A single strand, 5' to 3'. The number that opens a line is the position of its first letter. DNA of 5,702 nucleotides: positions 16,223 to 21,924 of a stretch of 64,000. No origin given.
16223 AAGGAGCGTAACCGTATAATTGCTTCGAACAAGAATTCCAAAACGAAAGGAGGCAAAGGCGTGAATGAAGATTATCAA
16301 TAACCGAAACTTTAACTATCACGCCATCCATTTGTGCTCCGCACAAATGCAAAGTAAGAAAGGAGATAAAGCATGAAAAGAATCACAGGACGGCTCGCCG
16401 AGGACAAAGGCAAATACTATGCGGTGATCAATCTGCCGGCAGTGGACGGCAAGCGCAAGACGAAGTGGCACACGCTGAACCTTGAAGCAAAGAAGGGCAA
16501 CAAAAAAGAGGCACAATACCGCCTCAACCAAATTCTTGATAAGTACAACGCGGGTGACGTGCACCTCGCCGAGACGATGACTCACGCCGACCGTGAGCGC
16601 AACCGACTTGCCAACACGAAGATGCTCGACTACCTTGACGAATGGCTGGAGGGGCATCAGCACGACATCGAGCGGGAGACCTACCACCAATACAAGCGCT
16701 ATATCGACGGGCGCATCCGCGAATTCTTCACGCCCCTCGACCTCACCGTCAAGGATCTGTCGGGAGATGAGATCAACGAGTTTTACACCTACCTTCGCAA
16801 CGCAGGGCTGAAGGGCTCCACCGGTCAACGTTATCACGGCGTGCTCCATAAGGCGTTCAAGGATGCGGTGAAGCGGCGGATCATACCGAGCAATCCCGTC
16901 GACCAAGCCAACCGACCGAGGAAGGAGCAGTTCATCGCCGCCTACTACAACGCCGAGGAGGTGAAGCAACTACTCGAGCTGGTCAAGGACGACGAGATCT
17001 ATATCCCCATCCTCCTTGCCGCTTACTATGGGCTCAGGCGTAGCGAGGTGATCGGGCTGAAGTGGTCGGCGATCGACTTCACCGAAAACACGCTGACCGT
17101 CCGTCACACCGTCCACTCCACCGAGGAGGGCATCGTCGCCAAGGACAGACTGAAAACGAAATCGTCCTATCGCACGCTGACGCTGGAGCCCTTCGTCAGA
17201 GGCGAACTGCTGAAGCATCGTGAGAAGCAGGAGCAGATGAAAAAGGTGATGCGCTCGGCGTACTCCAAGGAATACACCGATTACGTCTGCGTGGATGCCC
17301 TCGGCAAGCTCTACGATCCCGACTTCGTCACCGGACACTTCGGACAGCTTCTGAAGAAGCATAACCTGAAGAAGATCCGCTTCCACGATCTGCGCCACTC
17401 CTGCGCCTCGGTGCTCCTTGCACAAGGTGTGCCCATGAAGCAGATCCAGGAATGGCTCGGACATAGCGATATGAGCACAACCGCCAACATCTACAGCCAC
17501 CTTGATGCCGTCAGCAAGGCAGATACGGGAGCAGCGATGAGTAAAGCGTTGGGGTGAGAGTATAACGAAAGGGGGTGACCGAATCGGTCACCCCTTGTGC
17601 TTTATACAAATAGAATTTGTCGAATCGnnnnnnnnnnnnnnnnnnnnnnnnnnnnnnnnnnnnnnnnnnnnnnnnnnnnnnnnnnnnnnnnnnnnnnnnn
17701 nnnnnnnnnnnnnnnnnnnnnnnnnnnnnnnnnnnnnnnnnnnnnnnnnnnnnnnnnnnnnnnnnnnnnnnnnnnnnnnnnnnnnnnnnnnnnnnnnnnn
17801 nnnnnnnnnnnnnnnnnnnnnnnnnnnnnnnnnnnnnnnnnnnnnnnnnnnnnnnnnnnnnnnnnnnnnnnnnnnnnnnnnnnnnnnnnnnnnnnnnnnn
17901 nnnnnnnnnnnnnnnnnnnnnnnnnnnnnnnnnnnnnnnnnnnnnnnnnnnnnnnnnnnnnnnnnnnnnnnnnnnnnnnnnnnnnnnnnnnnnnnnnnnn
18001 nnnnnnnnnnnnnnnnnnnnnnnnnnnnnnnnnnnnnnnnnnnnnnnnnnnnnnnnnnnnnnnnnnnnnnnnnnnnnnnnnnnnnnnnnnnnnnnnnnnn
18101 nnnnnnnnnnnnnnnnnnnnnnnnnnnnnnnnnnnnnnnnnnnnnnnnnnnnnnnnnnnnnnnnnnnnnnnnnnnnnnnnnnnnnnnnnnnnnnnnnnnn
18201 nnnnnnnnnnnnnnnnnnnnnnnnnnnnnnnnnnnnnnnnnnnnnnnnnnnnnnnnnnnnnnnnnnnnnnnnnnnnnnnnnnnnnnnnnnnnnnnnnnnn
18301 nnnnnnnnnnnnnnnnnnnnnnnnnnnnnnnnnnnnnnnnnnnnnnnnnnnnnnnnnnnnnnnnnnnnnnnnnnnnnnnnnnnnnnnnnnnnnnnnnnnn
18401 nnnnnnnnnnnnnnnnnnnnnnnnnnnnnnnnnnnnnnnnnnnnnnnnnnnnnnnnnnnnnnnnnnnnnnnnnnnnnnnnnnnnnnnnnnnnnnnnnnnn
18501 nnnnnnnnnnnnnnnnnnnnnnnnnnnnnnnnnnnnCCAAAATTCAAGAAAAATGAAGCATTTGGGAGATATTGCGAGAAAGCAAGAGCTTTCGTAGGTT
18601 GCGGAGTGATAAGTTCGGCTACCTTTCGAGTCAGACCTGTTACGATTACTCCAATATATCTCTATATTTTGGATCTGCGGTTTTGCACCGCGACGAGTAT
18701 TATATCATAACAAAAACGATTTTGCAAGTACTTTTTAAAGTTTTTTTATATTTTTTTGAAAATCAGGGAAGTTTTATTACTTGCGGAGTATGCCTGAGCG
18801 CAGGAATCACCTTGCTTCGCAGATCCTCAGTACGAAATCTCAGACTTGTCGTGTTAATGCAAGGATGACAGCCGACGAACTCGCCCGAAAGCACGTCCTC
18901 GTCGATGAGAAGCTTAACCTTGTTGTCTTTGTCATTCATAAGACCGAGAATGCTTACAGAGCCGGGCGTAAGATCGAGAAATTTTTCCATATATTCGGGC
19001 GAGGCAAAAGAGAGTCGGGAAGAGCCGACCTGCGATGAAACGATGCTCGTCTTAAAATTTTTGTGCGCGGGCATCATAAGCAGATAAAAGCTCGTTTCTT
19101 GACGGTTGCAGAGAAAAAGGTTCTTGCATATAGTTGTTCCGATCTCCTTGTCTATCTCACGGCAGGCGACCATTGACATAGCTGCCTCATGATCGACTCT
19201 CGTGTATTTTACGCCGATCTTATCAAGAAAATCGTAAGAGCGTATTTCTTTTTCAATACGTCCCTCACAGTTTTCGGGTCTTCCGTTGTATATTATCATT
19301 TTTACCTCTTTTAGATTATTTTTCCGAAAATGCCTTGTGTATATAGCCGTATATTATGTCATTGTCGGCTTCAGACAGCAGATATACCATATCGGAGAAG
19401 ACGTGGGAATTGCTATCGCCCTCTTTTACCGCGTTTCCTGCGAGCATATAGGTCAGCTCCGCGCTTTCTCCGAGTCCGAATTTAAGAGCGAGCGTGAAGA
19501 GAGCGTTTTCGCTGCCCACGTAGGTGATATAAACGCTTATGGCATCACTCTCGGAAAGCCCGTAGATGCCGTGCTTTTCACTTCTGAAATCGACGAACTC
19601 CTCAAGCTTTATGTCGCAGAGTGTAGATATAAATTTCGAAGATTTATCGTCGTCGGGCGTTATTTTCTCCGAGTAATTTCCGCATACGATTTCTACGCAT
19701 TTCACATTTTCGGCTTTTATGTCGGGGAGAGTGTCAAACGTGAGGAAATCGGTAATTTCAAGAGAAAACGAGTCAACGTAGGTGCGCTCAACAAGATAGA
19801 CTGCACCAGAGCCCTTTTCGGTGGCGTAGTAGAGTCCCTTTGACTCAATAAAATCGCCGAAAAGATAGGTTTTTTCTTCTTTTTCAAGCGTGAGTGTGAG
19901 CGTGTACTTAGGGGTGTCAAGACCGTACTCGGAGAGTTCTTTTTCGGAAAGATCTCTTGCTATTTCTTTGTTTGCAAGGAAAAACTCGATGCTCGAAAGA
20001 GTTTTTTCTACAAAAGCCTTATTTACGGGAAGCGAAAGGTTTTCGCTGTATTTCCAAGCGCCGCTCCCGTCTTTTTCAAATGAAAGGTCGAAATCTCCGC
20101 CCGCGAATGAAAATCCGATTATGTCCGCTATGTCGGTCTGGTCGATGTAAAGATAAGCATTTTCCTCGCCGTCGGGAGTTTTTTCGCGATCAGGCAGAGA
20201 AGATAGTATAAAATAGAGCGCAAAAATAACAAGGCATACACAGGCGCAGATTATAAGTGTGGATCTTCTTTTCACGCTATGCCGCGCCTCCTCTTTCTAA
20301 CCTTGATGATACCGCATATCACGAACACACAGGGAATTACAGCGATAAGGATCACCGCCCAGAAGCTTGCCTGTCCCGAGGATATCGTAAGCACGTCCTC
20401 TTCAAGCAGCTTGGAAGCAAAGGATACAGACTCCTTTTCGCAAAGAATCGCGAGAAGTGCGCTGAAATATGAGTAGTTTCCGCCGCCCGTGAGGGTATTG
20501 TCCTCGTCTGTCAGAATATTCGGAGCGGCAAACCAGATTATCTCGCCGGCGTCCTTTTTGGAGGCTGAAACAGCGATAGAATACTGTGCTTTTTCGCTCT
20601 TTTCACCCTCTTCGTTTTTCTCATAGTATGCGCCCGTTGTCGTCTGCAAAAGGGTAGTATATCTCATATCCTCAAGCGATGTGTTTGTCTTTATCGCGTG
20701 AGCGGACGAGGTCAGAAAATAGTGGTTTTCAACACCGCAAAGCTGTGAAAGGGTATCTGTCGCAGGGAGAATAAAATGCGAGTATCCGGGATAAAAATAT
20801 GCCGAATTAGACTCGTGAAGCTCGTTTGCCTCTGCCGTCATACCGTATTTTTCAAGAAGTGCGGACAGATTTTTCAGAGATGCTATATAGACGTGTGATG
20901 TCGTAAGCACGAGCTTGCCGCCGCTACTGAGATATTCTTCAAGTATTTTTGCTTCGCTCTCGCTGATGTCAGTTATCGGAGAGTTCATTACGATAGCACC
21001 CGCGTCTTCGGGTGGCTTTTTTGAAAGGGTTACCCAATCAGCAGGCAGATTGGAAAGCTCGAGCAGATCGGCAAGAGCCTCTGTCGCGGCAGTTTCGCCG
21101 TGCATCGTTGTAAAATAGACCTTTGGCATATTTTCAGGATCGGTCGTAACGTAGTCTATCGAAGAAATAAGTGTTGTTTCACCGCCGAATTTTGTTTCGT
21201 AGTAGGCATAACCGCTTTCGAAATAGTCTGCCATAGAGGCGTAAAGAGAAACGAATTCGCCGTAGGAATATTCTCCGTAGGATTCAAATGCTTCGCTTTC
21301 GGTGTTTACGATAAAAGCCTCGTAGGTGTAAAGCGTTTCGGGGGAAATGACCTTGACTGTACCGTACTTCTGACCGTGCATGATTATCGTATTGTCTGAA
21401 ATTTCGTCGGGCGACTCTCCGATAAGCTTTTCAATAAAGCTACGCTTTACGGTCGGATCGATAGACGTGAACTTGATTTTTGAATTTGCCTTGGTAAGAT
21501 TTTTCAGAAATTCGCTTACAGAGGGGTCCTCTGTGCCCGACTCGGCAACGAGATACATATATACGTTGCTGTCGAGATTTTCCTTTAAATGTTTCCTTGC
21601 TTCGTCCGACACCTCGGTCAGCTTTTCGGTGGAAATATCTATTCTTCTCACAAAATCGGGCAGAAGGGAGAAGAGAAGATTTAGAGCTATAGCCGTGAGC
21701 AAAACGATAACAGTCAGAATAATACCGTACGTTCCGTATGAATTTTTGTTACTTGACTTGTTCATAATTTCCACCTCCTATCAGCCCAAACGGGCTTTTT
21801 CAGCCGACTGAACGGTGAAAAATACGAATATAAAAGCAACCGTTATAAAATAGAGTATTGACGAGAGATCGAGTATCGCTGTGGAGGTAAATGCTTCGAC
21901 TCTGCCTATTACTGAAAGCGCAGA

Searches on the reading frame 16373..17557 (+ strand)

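Call 76: search_protein_families(library=pfam, proteins=[window:16373-17557:+], max_evalue=0.00001)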
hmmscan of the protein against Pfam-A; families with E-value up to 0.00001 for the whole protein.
window:16373-17557:+ (394 aa): 3 families
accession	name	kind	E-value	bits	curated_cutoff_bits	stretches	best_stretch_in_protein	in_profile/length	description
PF00589.27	Phage_integrase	-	1.3e-25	90.6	27.1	1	194-378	5-169/172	Phage integrase family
PF13102.12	Phage_int_SAM_5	-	2.4e-11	44.3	22.3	1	84-177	2-94/98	Phage integrase SAM-like domain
PF14659.12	Phage_int_SAM_3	-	2.8e-07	31.1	22.6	1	86-141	4-57/58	Phage integrase, N-terminal SAM-like domain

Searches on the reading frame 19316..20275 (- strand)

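Call 76: search_protein_families(library=pfam, proteins=[window:19316-20275:-], max_evalue=0.00001)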
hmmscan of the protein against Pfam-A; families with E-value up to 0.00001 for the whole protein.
window:19316-20275:- (319 aa): 1 family
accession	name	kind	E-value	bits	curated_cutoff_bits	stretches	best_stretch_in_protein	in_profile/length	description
PF14238.11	DUF4340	-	1.8e-23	84.2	25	1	74-211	1-135/183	Domain of unknown function (DUF4340)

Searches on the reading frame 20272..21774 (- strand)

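Call 76: search_protein_families(library=pfam, proteins=[window:20272-21774:-], max_evalue=0.00001)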
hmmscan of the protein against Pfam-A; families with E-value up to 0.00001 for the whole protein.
window:20272-21774:- (500 aa): 1 family
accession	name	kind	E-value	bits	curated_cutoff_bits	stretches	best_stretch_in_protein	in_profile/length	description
PF09822.16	ABC_transp_aux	-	1.5e-07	31.4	34.7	1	217-324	2-124/288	ABC-type uncharacterized transport system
